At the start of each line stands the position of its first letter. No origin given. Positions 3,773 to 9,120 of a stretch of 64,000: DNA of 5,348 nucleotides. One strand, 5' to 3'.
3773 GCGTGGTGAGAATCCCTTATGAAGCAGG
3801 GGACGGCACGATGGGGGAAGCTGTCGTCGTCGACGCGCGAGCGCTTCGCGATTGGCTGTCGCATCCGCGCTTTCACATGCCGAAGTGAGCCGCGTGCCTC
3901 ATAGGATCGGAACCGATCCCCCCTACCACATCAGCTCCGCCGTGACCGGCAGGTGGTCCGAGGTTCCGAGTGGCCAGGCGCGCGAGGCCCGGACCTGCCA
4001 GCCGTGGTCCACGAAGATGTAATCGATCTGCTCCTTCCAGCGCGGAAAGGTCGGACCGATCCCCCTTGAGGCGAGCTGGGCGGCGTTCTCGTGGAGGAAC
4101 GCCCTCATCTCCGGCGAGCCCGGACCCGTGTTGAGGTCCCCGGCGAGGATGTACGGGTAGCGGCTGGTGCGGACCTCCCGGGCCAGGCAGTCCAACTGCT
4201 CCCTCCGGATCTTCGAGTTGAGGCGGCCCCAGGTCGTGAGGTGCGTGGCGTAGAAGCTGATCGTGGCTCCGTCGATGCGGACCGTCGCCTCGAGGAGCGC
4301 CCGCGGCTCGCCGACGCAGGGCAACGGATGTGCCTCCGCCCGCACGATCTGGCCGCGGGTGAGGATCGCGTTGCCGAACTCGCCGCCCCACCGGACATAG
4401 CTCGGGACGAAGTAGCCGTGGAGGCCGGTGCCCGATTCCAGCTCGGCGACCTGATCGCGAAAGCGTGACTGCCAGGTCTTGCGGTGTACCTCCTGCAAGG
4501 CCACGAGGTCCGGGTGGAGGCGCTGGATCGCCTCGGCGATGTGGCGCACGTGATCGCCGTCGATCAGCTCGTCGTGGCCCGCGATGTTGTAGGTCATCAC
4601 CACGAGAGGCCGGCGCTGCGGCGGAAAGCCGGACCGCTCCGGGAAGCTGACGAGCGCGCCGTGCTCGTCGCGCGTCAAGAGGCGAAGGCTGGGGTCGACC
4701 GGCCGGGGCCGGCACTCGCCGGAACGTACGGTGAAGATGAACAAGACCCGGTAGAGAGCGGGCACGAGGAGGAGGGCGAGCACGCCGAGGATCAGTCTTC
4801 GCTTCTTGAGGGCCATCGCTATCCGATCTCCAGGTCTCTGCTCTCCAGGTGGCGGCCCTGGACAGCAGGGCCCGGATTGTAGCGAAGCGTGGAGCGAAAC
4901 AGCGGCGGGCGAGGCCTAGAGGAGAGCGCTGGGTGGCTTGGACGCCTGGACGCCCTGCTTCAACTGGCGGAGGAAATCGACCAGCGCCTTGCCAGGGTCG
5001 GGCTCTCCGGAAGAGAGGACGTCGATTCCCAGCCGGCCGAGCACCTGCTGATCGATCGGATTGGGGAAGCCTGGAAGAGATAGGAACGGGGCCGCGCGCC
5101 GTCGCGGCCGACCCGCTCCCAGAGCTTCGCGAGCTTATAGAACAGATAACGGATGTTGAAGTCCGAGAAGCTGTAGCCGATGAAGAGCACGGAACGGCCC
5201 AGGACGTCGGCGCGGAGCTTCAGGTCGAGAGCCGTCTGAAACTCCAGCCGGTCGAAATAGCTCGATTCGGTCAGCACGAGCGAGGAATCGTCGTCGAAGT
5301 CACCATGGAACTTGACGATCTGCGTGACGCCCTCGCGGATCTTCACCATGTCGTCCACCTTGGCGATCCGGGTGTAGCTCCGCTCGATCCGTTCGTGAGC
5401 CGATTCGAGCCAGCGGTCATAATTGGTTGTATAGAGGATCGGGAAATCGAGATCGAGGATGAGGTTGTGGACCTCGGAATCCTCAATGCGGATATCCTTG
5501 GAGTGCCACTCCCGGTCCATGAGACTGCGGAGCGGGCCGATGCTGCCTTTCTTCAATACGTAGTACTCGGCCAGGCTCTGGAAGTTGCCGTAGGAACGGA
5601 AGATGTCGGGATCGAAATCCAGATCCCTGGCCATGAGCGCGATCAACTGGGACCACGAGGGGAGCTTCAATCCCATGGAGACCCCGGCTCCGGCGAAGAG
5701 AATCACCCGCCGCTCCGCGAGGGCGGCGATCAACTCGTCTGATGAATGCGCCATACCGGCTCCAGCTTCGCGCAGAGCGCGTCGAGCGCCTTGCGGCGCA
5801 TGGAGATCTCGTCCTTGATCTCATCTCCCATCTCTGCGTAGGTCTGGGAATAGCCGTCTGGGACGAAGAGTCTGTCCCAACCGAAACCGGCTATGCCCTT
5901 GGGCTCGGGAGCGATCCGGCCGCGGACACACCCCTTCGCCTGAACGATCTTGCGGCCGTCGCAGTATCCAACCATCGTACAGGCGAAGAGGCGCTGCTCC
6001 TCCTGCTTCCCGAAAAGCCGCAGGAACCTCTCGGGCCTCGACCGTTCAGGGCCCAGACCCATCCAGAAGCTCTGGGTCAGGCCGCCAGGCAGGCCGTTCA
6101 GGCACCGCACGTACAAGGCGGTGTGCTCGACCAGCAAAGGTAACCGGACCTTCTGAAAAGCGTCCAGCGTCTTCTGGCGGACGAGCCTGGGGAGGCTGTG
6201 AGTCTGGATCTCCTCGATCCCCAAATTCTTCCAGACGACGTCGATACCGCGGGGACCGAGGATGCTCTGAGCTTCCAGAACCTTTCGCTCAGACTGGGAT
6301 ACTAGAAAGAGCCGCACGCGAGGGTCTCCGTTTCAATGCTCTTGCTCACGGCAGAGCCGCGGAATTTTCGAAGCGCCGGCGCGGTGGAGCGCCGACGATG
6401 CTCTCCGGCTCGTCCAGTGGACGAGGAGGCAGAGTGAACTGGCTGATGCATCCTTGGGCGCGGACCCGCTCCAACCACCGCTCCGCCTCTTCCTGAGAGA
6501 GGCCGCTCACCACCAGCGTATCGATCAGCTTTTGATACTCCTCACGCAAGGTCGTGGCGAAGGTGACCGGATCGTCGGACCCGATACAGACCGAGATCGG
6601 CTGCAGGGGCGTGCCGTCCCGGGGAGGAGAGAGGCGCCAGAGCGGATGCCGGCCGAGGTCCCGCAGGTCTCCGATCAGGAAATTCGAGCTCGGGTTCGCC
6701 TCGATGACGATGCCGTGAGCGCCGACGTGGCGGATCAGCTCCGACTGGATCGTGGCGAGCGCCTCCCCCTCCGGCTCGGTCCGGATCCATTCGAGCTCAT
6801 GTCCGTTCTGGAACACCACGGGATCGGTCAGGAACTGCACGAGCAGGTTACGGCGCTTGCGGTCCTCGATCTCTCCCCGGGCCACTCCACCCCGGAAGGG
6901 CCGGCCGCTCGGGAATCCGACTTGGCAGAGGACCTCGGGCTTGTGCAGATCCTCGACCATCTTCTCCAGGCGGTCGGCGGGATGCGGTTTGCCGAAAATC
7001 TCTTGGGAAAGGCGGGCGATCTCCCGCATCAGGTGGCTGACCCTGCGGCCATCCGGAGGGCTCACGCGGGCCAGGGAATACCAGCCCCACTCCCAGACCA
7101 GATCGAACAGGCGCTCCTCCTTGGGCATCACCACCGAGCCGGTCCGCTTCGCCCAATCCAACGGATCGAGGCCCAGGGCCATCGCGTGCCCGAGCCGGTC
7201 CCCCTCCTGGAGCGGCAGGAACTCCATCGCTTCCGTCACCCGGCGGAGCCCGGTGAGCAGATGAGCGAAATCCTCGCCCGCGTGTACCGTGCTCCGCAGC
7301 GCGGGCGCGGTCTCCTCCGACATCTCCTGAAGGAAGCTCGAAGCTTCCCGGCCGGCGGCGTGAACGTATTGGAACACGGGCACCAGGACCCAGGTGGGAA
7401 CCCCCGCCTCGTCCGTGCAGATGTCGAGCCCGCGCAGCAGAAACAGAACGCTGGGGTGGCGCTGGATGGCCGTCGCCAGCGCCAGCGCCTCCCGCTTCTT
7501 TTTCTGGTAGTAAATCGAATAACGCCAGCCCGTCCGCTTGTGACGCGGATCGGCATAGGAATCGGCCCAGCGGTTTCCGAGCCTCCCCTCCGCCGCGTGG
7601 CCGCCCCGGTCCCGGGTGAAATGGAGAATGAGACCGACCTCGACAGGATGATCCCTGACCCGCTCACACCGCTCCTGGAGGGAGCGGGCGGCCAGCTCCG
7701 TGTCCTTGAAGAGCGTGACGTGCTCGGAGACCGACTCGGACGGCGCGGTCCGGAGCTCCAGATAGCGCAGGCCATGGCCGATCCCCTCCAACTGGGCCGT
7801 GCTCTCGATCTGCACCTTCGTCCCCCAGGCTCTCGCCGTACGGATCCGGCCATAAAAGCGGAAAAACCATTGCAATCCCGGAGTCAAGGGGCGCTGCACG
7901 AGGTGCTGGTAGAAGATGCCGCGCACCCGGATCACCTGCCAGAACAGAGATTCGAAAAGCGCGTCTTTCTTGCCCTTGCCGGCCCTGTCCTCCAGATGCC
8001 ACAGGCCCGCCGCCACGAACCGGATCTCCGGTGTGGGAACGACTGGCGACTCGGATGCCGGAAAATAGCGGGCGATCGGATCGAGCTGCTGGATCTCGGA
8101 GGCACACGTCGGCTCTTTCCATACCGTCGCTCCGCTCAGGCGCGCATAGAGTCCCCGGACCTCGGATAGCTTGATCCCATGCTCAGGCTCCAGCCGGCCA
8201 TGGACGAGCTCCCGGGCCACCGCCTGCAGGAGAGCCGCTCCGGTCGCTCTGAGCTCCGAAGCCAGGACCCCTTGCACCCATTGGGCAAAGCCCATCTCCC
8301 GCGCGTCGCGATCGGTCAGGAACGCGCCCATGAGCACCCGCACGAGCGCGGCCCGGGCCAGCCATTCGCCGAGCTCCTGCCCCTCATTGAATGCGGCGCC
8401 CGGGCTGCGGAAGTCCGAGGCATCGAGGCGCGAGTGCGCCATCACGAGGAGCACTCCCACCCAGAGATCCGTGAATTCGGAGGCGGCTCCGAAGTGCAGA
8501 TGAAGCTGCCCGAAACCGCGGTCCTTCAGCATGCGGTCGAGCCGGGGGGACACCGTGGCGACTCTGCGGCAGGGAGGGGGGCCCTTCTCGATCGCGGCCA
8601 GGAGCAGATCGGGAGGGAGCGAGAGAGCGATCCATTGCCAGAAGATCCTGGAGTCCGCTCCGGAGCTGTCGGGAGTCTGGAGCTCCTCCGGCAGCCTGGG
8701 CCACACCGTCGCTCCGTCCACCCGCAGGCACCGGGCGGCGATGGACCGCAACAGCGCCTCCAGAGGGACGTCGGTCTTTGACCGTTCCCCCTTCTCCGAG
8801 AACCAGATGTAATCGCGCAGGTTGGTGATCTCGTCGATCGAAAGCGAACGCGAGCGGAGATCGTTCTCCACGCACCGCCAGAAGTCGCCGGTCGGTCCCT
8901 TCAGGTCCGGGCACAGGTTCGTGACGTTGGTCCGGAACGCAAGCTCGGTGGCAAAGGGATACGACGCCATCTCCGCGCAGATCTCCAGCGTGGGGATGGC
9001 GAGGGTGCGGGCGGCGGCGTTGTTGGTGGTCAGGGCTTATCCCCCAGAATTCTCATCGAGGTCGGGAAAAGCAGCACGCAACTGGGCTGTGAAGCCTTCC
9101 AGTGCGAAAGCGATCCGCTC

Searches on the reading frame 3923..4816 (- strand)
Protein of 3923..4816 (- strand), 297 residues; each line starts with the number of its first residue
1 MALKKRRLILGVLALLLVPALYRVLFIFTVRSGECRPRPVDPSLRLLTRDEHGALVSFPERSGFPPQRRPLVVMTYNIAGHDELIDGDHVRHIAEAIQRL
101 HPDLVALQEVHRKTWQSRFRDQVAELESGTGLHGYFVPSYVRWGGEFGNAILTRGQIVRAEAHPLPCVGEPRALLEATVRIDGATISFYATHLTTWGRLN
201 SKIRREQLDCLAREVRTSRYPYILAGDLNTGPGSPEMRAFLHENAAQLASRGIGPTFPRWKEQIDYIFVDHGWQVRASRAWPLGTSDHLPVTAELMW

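Call 3: search_protein_families(library=pfam, proteins=[window:3923-4816:-], max_evalue=0.01)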
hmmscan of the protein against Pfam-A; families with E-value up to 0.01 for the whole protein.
window:3923-4816:- (297 aa): 2 families
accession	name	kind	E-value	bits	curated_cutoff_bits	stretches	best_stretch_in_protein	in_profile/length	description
PF03372.29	Exo_endo_phos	-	1.7e-20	74.1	24.5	1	74-288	1-225/225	Endonuclease/Exonuclease/phosphatase family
PF23226.1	Exo_endo_phos_PGAP2IP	-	1.8e-06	27.9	27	1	90-243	23-172/239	PGAP2IP, C-terminal nuclease-like domain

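Call 4: search_protein_families(library=padloc, proteins=[window:3923-4816:-], max_evalue=0.01)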
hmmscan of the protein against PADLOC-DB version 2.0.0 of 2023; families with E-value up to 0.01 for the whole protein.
window:3923-4816:- (297 aa): 0 families

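Call 6: search_protein_families(library=ncbifam, proteins=[window:3923-4816:-], max_evalue=0.01)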
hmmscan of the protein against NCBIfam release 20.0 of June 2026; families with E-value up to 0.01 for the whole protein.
window:3923-4816:- (297 aa): 3 families
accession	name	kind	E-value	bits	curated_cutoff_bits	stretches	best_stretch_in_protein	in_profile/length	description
NF003842.0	PRK05421.1-4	equivalog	7.1e-05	22.3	144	0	204-297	161-257/259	endonuclease/exonuclease/phosphatase family protein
NF003840.0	PRK05421.1-2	equivalog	0.001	18.2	163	1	204-294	185-277/282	endonuclease/exonuclease/phosphatase family protein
TIGR00633.1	xth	equivalog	0.0096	15.5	99.05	0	73-231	3-153/255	exodeoxyribonuclease III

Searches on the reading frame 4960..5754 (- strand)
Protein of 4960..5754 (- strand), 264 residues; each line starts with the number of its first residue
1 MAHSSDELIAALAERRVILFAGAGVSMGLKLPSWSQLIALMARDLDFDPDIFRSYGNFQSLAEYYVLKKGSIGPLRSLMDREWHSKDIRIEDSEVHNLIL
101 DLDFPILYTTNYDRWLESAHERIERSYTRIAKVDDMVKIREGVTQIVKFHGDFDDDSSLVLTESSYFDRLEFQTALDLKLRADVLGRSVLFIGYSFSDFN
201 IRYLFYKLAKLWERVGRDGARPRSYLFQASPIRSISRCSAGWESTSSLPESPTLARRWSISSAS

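Call 3: search_protein_families(library=pfam, proteins=[window:4960-5754:-], max_evalue=0.01)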
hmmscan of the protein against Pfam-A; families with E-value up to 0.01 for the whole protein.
window:4960-5754:- (264 aa): 1 family
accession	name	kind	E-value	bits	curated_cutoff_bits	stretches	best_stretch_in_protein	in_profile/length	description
PF13289.12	SIR2_2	-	2.3e-24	86.5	24.5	1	106-232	2-124/141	SIR2-like domain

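Call 4: search_protein_families(library=padloc, proteins=[window:4960-5754:-], max_evalue=0.01)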
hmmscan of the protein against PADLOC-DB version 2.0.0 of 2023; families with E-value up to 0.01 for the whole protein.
window:4960-5754:- (264 aa): 17 families
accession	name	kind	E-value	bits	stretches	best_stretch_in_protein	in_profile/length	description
PDLC00407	ThsA1|ThsA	-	1.4e-30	104.4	1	7-213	12-213/478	STALD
PDLC00409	ThsA1|ThsA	-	2.4e-26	90.6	1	7-211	13-212/242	STALD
PDLC03856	LmuA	-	1.2e-16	58.9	1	6-207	6-216/433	-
PDLC04968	PDC-S25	-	2.3e-13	48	1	109-210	145-243/517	-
PDLC02184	Dsr2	-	4e-10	36.4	1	87-166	101-179/1222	-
PDLC04967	PDC-S25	-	3.5e-09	34.2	1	104-205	146-248/528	-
PDLC04166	Dsr1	-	2.2e-08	30.3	1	6-201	14-213/1227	-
PDLC02420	Aga_SIR2-PNTD1-PNTD2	-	2.5e-06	24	1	103-201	131-228/1010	Class I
PDLC04167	Dsr1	-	3e-06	23.2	1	7-209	13-225/1248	-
PDLC02183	Dsr1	-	2.6e-05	20.1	1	5-210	11-232/1275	-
PDLC02419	Aga_SIR2-PNTD1-PNTD2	-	2.8e-05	21.1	1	98-157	114-178/558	Class I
PDLC00412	ThsA1|ThsA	-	0.00023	18.4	1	178-212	12-46/314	STALD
PDLC02401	Aga_SIR2-PNTD1-PNTD2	-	0.00052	16.9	1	101-156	90-150/524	Class I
PDLC05061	PDC-S65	-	0.00056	17.3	1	108-159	143-197/592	-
PDLC05060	PDC-S65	-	0.0013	15.7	1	106-156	49-102/503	-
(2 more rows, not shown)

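Call 6: search_protein_families(library=ncbifam, proteins=[window:4960-5754:-], max_evalue=0.01)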
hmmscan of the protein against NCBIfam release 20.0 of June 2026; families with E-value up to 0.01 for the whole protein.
window:4960-5754:- (264 aa): 2 families
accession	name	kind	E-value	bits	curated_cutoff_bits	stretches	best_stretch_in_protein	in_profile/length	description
NF041819.1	Dsr2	equivalog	7.7e-09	34.1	1400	1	87-166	96-174/1215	anti-phage defense-associated sirtuin Dsr2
NF041818.1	Dsr1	equivalog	0.00016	19.6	1400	1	6-47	12-53/1263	anti-phage defense-associated sirtuin Dsr1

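Call 78: find_homologous_proteins(query=window:4960-5754:-, max_evalue=0.00001)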
Query window:4960-5754:- (264 aa): 3378 proteins with E <= 0.00001 among 5240 candidates; the best 120 are listed.
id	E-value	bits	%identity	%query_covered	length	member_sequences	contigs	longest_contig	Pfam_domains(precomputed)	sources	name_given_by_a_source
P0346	1.8e-170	583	100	100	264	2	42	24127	PF13289.13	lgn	-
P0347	8.6e-134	463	82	95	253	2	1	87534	PF13289.13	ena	-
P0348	6.0e-123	427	84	85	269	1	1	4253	PF13289.13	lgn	-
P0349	5.1e-97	342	60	95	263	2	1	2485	PF13289.13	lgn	-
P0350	1.8e-94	334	58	95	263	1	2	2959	PF13289.13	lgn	-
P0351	7.1e-93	329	60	95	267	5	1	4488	PF13289.13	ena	-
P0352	4.6e-92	326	63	86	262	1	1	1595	PF13289.13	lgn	-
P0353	5.2e-91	323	62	86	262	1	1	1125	PF13289.13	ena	-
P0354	4.0e-90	320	62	86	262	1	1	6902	PF13289.13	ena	-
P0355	4.2e-90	320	61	86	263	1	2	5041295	PF13289.13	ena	-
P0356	6.2e-90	319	62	86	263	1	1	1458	PF13289.13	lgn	-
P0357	7.5e-90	319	61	86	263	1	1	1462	PF13289.13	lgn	-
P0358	8.0e-90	319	61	85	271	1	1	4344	PF13289.13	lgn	-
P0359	3.5e-89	317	58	95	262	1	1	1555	PF13289.13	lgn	-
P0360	5.6e-89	316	60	86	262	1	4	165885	PF13289.13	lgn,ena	-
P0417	1.9e-86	308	58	86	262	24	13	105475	PF13289.13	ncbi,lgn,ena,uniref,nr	ncbi:SIR2 family NAD-dependent protein deacylase [Pseudomonas lundensis]|uniref:SIR2 family NAD-depe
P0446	1.0e-85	305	56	93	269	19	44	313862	PF13289.13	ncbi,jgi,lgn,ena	ncbi:MAG: SIR2 family protein [Bryobacteraceae bacterium]|jgi:hypothetical protein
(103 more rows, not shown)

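Call 79: find_encoding_contigs(protein=P0347, flank=9000, max_places=1)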
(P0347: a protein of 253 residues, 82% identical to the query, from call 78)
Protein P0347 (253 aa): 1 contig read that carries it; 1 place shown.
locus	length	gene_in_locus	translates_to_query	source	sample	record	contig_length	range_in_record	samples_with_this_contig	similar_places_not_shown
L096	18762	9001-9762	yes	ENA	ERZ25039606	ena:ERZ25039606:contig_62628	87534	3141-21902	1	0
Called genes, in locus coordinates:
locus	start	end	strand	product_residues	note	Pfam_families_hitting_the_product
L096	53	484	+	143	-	-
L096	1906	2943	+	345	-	PF00724:Oxidored_FMN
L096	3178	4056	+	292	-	PF13191:AAA_16 (faint)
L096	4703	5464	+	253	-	-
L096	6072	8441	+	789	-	PF00962:A_deaminase (faint)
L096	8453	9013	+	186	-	PF01725:Ham1p_like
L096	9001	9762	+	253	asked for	PF13289:SIR2_2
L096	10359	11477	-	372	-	PF01266:DAO (weak), PF01946:Thi4 (weak), PF13450:NAD_binding_8, PF01593:Amino_oxidase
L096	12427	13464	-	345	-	PF01137:RTC, PF05189:RTC_insert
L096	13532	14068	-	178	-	-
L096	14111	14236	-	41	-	PF13385:Laminin_G_3 (weak)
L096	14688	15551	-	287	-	PF01882:DUF58, PF13519:VWA_2 (weak)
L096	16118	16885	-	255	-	PF00004:AAA, PF07726:AAA_3, PF07728:AAA_5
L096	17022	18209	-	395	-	-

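Call 80: find_encoding_contigs(protein=P0417, flank=7000, max_places=3)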
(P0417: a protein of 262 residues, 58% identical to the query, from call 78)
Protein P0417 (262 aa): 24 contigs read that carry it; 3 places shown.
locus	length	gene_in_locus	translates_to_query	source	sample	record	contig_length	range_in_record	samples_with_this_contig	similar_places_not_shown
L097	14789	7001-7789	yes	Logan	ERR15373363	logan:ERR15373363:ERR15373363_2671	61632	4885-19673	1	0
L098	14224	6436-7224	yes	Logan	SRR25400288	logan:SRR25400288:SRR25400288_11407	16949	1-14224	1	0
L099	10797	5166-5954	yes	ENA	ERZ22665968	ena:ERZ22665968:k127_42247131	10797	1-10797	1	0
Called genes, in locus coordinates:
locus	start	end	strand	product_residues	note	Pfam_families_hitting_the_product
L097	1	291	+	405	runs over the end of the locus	PF01420:Methylase_S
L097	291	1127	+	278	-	PF00702:Hydrolase (faint), PF12710:HAD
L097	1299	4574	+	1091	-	PF04313:HSDR_N, PF04851:ResIII, PF18766:SWI2_SNF2, PF22679:T1R_D3-like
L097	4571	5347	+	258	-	PF01863:YgjP-like, PF10263:SprT-like (weak), PF08325:WLM (weak)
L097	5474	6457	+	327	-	PF00962:A_deaminase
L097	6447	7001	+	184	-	PF01725:Ham1p_like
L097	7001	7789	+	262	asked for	PF13289:SIR2_2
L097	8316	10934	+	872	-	PF03797:Autotransporter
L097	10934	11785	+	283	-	-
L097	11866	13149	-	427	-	PF03573:OprD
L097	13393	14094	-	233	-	PF01323:DSBA (weak), PF13743:Thioredoxin_5 (weak)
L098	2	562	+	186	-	?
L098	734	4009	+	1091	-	PF04313:HSDR_N, PF04851:ResIII, PF18766:SWI2_SNF2, PF22679:T1R_D3-like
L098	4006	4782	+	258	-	PF01863:YgjP-like, PF10263:SprT-like (weak), PF08325:WLM (weak)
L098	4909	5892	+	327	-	PF00962:A_deaminase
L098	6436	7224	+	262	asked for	PF13289:SIR2_2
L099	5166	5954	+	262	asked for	PF13289:SIR2_2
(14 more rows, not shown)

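Call 81: find_encoding_contigs(protein=P0446, flank=7000, max_places=3)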
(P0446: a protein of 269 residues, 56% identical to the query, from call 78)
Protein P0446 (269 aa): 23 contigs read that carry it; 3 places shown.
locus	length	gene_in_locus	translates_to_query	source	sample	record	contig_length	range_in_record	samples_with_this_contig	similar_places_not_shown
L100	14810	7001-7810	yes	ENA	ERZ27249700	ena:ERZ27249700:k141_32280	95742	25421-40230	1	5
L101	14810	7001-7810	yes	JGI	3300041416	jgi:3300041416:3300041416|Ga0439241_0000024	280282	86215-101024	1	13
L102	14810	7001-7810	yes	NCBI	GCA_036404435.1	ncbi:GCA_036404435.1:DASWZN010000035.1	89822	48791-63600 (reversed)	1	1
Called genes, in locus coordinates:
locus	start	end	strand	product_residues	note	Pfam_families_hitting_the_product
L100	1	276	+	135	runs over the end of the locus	-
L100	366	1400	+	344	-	PF13620:CarboxypepD_reg (weak)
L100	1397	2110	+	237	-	PF00005:ABC_tran, PF13304:AAA_21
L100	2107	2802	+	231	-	PF01061:ABC2_membrane, PF03379:CcmB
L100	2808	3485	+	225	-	PF01578:Cytochrom_C_asm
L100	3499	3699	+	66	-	-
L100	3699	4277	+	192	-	PF07691:PA14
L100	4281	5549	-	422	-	-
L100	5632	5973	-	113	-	-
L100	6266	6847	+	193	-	PF01965:DJ-1_PfpI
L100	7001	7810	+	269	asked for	PF13289:SIR2_2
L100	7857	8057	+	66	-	-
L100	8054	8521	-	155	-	PF02629:CoA_binding (weak), PF13380:CoA_binding_2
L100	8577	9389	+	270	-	PF04389:Peptidase_M28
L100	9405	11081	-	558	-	PF01293:PEPCK_ATP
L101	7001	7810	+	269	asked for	PF13289:SIR2_2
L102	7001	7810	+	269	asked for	PF13289:SIR2_2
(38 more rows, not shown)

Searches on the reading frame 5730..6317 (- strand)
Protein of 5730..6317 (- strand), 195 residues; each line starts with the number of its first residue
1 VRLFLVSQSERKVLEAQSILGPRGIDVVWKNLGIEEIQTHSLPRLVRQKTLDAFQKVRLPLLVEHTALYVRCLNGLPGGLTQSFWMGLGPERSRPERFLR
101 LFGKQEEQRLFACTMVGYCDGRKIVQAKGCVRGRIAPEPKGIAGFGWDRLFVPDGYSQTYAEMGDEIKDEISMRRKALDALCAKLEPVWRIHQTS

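Call 3: search_protein_families(library=pfam, proteins=[window:5730-6317:-], max_evalue=0.01)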
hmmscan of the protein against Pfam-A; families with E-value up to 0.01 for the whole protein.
window:5730-6317:- (195 aa): 1 family
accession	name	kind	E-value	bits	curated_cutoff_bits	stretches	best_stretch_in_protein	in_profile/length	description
PF01725.21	Ham1p_like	-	7e-35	121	22.5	1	3-183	1-185/186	Ham1 family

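Call 4: search_protein_families(library=padloc, proteins=[window:5730-6317:-], max_evalue=0.01)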
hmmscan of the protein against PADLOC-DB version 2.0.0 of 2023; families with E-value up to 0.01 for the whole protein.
window:5730-6317:- (195 aa): 0 families

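Call 6: search_protein_families(library=ncbifam, proteins=[window:5730-6317:-], max_evalue=0.01)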
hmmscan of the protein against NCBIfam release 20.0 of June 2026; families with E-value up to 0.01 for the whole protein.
window:5730-6317:- (195 aa): 8 families
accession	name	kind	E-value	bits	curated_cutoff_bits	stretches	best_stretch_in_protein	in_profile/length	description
NF011396.0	PRK14821.1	equivalog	1.5e-33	115.9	203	1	1-185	1-180/185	XTP/dITP diphosphatase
TIGR00042.1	TIGR00042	equivalog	6.8e-29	100.6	145.35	1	3-185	2-183/184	RdgB/HAM1 family non-canonical purine NTP pyrophosphatase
NF011399.0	PRK14824.1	subfamily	3.2e-22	78.9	267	1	1-186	3-201/206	putative deoxyribonucleotide triphosphate pyrophosphatase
NF011398.0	PRK14823.1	equivalog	1.9e-17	63.7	272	1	53-185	56-188/191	non-canonical purine NTP diphosphatase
NF011397.0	PRK14822.1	equivalog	8.6e-17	61.1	234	1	48-189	53-197/201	XTP/dITP diphosphatase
NF011401.0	PRK14826.1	equivalog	1.3e-11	44.3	268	1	127-189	158-220/226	putative deoxyribonucleotide triphosphate pyrophosphatase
NF002698.0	PRK02491.1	equivalog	4.5e-07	29.2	301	1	101-192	236-326/328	nucleoside-triphosphate diphosphatase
NF011400.0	PRK14825.1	equivalog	0.00023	21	246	1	3-179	4-188/199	putative deoxyribonucleotide triphosphate pyrophosphatase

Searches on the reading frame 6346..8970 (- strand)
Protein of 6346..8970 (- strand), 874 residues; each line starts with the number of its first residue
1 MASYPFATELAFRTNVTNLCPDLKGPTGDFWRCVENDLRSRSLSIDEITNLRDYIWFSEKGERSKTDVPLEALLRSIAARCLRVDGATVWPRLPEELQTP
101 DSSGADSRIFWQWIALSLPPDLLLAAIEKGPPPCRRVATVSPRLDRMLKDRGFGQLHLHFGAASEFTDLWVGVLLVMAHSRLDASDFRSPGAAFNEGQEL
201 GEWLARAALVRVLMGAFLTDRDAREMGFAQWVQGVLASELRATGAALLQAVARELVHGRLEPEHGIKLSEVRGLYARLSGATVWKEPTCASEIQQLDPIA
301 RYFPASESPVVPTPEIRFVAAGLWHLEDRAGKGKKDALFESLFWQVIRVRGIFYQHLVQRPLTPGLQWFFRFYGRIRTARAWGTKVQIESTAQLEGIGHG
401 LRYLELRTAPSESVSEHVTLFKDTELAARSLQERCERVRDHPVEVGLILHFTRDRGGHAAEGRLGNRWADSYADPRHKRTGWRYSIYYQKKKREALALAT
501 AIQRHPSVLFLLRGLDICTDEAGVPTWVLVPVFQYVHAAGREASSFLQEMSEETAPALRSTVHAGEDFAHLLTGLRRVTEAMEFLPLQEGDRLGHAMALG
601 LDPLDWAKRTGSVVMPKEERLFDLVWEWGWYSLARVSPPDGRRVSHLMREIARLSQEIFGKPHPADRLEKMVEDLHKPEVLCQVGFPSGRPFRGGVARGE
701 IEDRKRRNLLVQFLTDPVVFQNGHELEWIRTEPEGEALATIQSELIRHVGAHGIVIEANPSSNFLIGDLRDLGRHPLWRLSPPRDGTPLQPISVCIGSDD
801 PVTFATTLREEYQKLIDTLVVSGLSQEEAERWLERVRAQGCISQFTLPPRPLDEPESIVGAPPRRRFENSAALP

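Call 3: search_protein_families(library=pfam, proteins=[window:6346-8970:-], max_evalue=0.01)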
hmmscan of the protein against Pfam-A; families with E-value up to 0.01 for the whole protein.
window:6346-8970:- (874 aa): 1 family
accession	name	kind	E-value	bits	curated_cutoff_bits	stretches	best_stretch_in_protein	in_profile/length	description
PF00962.28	A_deaminase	-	4.8e-08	32.9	27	1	743-818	226-294/330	Adenosine deaminase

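Call 4: search_protein_families(library=padloc, proteins=[window:6346-8970:-], max_evalue=0.01)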
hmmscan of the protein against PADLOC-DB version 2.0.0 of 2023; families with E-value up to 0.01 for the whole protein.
window:6346-8970:- (874 aa): 2 families
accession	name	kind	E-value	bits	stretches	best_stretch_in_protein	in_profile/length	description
PDLC02219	RdrB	-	1.3e-45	154.1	2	504-658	495-643/914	-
PDLC02218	RdrB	-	4.4e-35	119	2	444-628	407-586/855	-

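Call 6: search_protein_families(library=ncbifam, proteins=[window:6346-8970:-], max_evalue=0.01)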
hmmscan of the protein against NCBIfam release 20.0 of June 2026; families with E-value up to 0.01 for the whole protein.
window:6346-8970:- (874 aa): 7 families
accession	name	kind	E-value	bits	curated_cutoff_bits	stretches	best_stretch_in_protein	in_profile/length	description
NF041744.1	RdrB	equivalog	8e-56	190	800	2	436-659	394-610/850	antiviral RADAR system adenosine deaminase RdrB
NF006848.0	PRK09358.1-3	equivalog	1.3e-09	37.8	426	1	742-819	221-291/325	adenosine deaminase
TIGR01430.1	aden_deam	equivalog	1.9e-09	37.1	216.55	1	743-819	222-291/323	adenosine deaminase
NF006854.0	PRK09358.3-1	equivalog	7e-09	35.2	530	1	729-814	218-297/344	adenosine deaminase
NF006849.0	PRK09358.1-5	equivalog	0.00038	19.6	494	1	742-817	235-303/350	adenosine deaminase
NF006856.0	PRK09358.3-3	equivalog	0.0015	17.7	510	1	739-821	222-298/316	adenosine deaminase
NF006847.0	PRK09358.1-2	equivalog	0.0059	15.5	412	0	744-818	252-319/364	adenosine deaminase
